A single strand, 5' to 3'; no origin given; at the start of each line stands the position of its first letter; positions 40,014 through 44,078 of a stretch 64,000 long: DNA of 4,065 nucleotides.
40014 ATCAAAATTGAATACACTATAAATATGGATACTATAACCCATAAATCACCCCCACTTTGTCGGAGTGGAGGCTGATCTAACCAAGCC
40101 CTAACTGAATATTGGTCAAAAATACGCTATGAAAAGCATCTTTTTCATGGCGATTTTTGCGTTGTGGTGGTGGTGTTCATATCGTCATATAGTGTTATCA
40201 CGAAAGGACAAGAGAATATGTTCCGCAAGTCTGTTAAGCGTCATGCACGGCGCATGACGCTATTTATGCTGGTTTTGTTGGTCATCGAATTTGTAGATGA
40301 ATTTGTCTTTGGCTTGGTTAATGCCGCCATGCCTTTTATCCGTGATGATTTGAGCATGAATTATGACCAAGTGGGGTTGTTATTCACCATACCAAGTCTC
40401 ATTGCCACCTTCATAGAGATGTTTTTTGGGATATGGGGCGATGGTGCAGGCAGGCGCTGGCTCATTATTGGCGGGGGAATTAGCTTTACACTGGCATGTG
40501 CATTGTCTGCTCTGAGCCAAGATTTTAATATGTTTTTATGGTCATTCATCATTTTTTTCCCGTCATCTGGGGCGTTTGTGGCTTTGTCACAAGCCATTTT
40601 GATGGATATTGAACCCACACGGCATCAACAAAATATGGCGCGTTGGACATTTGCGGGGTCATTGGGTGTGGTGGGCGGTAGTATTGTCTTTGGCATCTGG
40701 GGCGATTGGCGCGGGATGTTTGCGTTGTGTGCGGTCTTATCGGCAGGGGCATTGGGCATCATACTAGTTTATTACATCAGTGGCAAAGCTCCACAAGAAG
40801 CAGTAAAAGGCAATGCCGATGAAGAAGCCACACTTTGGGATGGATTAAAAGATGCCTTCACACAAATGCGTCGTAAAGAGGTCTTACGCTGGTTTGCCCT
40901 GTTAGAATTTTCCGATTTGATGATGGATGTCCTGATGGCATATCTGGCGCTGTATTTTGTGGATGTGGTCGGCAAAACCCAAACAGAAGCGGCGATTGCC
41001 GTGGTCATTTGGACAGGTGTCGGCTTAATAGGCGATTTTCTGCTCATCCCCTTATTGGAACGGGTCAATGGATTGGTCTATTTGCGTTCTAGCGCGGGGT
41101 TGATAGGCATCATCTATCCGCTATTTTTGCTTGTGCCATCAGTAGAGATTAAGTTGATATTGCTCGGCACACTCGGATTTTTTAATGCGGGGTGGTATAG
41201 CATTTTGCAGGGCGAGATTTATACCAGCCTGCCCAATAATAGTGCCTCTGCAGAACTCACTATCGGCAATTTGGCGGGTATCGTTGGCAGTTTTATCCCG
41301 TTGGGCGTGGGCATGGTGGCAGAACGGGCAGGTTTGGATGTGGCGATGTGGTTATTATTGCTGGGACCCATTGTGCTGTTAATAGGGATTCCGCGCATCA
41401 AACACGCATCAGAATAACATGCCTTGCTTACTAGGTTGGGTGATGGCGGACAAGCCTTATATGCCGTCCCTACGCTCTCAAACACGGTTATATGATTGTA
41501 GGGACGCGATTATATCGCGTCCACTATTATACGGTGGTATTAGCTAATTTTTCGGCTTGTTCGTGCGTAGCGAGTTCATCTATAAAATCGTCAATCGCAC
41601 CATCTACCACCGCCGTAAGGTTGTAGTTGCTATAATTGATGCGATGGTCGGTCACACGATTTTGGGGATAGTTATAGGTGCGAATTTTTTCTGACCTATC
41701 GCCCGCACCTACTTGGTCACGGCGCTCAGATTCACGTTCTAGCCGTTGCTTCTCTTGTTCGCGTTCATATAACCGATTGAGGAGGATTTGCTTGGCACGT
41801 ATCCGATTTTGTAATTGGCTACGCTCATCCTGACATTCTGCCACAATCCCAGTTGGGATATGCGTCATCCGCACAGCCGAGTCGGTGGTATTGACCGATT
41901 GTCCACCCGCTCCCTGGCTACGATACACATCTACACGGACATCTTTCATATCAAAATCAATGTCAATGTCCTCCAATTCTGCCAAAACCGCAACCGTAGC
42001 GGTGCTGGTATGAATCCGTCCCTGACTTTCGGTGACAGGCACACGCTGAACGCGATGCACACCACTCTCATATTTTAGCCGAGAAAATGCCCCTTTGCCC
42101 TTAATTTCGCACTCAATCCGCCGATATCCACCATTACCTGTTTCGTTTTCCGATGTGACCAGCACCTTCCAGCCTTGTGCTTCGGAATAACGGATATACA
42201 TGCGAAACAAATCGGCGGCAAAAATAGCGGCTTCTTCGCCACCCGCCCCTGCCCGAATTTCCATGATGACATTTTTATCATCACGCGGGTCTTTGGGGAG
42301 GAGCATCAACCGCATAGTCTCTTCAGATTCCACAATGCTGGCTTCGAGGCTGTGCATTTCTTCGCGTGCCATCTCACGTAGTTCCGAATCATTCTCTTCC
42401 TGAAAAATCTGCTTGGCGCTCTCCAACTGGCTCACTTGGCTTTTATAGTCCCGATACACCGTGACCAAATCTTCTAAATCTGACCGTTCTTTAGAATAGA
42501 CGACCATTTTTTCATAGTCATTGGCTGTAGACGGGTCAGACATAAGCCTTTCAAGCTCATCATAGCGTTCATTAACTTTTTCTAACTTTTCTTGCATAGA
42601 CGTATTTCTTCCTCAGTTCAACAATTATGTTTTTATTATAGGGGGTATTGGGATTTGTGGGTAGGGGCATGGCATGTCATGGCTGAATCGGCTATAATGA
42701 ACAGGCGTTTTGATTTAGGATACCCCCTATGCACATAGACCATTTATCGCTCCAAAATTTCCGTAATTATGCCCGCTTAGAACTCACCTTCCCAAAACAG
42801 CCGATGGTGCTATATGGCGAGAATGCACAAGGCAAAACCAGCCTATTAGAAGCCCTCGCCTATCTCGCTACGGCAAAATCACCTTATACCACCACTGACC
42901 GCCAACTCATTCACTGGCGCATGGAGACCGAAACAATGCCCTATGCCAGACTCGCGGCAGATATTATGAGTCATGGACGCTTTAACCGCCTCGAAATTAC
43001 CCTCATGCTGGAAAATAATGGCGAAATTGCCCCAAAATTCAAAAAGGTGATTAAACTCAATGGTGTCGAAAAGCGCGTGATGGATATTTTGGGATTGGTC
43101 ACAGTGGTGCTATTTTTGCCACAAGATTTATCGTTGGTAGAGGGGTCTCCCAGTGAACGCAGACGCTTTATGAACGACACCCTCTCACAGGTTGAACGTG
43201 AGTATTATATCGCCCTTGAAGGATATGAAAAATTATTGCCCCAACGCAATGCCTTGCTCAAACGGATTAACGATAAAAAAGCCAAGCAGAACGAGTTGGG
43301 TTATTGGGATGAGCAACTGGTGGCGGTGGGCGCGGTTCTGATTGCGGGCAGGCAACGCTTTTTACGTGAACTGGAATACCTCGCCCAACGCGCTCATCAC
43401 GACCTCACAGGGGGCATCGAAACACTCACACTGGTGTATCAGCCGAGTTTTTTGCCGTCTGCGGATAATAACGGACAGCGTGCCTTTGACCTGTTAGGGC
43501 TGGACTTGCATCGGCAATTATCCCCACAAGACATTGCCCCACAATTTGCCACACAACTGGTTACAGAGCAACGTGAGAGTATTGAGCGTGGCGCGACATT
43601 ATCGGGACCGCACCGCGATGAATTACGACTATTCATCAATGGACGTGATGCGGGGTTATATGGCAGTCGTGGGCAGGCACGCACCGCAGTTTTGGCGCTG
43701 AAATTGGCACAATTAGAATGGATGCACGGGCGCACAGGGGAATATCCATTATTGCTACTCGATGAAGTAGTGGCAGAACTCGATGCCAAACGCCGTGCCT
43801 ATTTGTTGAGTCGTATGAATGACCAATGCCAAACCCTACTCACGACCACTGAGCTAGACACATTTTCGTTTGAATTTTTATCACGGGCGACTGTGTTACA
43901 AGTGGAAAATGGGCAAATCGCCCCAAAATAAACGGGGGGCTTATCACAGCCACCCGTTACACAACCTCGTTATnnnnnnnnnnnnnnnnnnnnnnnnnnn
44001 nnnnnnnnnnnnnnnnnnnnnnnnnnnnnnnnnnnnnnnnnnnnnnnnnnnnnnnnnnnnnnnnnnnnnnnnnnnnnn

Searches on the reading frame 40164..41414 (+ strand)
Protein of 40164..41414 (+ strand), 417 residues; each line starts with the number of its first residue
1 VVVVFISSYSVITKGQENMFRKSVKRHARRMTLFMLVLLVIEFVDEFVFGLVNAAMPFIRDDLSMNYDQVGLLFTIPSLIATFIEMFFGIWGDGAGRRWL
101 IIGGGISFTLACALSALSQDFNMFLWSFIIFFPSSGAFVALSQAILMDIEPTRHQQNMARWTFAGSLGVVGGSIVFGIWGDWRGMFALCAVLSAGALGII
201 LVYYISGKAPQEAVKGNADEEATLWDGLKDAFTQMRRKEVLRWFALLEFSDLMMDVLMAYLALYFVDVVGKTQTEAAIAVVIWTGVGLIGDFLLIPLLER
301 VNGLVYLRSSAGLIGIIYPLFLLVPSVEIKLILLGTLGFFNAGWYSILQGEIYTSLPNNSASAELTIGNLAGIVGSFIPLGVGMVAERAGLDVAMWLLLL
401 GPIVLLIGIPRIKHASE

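Call 41: search_protein_families(library=pfam, proteins=[window:40164-41414:+], max_evalue=0.01)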
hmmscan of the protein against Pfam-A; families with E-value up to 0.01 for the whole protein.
window:40164-41414:+ (417 aa): 2 families
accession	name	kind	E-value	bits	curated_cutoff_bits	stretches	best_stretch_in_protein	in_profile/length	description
PF07690.21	MFS_1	-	3.6e-30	105.5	33.4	1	39-375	2-342/347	Major Facilitator Superfamily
PF13347.12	MFS_2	-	1.6e-06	27.4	27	1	170-340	152-326/427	MFS/sugar transport protein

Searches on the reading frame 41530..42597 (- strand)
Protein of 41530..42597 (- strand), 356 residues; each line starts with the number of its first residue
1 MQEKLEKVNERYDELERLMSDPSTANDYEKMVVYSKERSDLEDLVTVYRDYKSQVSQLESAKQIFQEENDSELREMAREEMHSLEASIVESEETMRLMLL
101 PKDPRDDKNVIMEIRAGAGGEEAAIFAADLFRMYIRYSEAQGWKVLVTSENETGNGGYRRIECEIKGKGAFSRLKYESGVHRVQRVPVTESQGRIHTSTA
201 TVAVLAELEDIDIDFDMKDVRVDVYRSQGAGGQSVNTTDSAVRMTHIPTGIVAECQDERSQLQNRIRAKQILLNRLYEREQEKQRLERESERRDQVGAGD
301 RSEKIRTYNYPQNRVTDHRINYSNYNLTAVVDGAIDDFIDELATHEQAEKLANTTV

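Call 41: search_protein_families(library=pfam, proteins=[window:41530-42597:-], max_evalue=0.01)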
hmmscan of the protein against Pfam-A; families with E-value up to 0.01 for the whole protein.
window:41530-42597:- (356 aa): 3 families
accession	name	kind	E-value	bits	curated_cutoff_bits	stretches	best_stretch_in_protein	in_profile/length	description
PF03462.23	PCRF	-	1.4e-73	247.3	24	1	9-202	2-194/194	PCRF domain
PF00472.26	RF-1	-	2.2e-40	137.6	35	1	209-319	1-116/116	RF-1 domain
PF16326.10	ABC_tran_CTD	-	0.0041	17.8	32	1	2-43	14-55/69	ABC transporter C-terminal domain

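Call 61: search_protein_families(library=ncbifam, proteins=[window:41530-42597:-], max_evalue=0.001)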
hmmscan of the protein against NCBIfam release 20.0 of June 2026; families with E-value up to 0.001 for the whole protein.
window:41530-42597:- (356 aa): 5 families
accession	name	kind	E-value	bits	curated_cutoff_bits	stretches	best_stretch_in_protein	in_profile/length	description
NF001859.2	PRK00591.1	equivalog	2.2e-151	503.9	400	1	5-351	1-347/347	peptide chain release factor 1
TIGR00019.1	prfA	equivalog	8.9e-151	501.9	423.25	1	3-354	8-358/361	peptide chain release factor 1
TIGR00020.2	prfB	exception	3.3e-87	292.8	370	1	5-341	17-350/353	peptide chain release factor 2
TIGR03072.1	release_prfH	equivalog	1.7e-23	83.2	166.65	1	111-310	2-197/200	peptide chain release factor H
NF006718.0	PRK09256.1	equivalog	2e-06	27.6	100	1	214-245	11-42/140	alternative ribosome rescue aminoacyl-tRNA hydrolase ArfB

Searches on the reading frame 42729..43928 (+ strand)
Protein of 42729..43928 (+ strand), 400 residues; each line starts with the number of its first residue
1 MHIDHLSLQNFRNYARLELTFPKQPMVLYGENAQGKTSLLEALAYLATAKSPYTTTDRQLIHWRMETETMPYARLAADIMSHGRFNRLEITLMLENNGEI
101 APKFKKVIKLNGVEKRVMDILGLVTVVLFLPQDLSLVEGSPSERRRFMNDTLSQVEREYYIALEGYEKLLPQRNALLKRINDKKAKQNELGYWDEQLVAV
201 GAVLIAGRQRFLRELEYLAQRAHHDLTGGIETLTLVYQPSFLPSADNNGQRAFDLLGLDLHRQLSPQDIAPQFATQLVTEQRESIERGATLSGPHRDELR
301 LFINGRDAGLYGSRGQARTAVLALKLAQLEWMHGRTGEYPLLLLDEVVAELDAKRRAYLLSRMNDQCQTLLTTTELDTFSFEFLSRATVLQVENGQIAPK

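Call 41: search_protein_families(library=pfam, proteins=[window:42729-43928:+], max_evalue=0.01)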
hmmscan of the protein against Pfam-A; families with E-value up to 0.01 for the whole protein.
window:42729-43928:+ (400 aa): 7 families
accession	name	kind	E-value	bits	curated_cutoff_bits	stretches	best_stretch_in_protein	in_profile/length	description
PF02463.25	SMC_N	-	1.9e-15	57.3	40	1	3-380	2-203/220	RecF/RecN/SMC N terminal domain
PF13476.12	AAA_23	-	6.2e-12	47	27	1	6-184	2-184/201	AAA domain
PF13175.12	AAA_15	-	4.3e-09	36.9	32.1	1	1-66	1-55/374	AAA ATPase domain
PF11398.14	DUF2813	-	1.8e-07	31.3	21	1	1-56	1-56/372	Protein of unknown function (DUF2813)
PF13304.12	AAA_21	-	1.1e-05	26.1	27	1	26-52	2-31/304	AAA domain, putative AbiEii toxin, Type IV TA system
PF13191.12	AAA_16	-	0.0011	20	32.6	0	24-89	25-83/167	AAA ATPase domain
PF13514.12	AAA_27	-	0.0012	19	22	1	1-46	1-49/206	AAA domain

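Call 65: search_protein_families(library=padloc, proteins=[window:42729-43928:+], max_evalue=0.001)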
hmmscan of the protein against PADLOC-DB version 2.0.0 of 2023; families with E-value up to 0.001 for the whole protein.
window:42729-43928:+ (400 aa): 75 families (the best 25 are shown)
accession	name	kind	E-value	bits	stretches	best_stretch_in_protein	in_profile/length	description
PDLC04135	mad3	-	3.1e-30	103.9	1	3-381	2-329/374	mads_3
PDLC00278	PtuA1|PtuA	-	5.2e-13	47.1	1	1-46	1-46/436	AAA ATPase domain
PDLC00271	PtuA1|PtuA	-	4.2e-11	41.1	1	1-56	1-56/421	AAA ATPase domain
PDLC00310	PtuA1|PtuA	-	2.5e-10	38.1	1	1-44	1-44/443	AAA ATPase domain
PDLC02979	AriA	-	3.2e-10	38.3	1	1-82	1-58/373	-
PDLC00277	PtuA1|PtuA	-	2.7e-09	34.8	1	1-50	1-50/423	AAA ATPase domain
PDLC02913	ATPase_I-A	-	5.2e-09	33.8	1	2-46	53-97/508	-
PDLC02981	AriAB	-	1.3e-08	32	1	1-56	1-56/694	-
PDLC00298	PtuA1|PtuA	-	1.4e-08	32.3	1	1-45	1-45/423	AAA ATPase domain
PDLC00072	GajA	-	1.5e-08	31.6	1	1-52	1-52/709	AAA ATPase domain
PDLC04213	HEC-02A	-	4.6e-08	31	1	1-104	1-100/337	-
PDLC00093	GajA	-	5.4e-08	30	1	1-64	1-64/736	AAA ATPase domain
PDLC00069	GajA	-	7.3e-08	29.3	1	1-50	1-50/687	AAA ATPase domain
PDLC00267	PtuA1|PtuA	-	1.1e-07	29.4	1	1-44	1-44/438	AAA ATPase domain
PDLC00070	GajA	-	1.4e-07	28.5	1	1-44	1-43/596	AAA ATPase domain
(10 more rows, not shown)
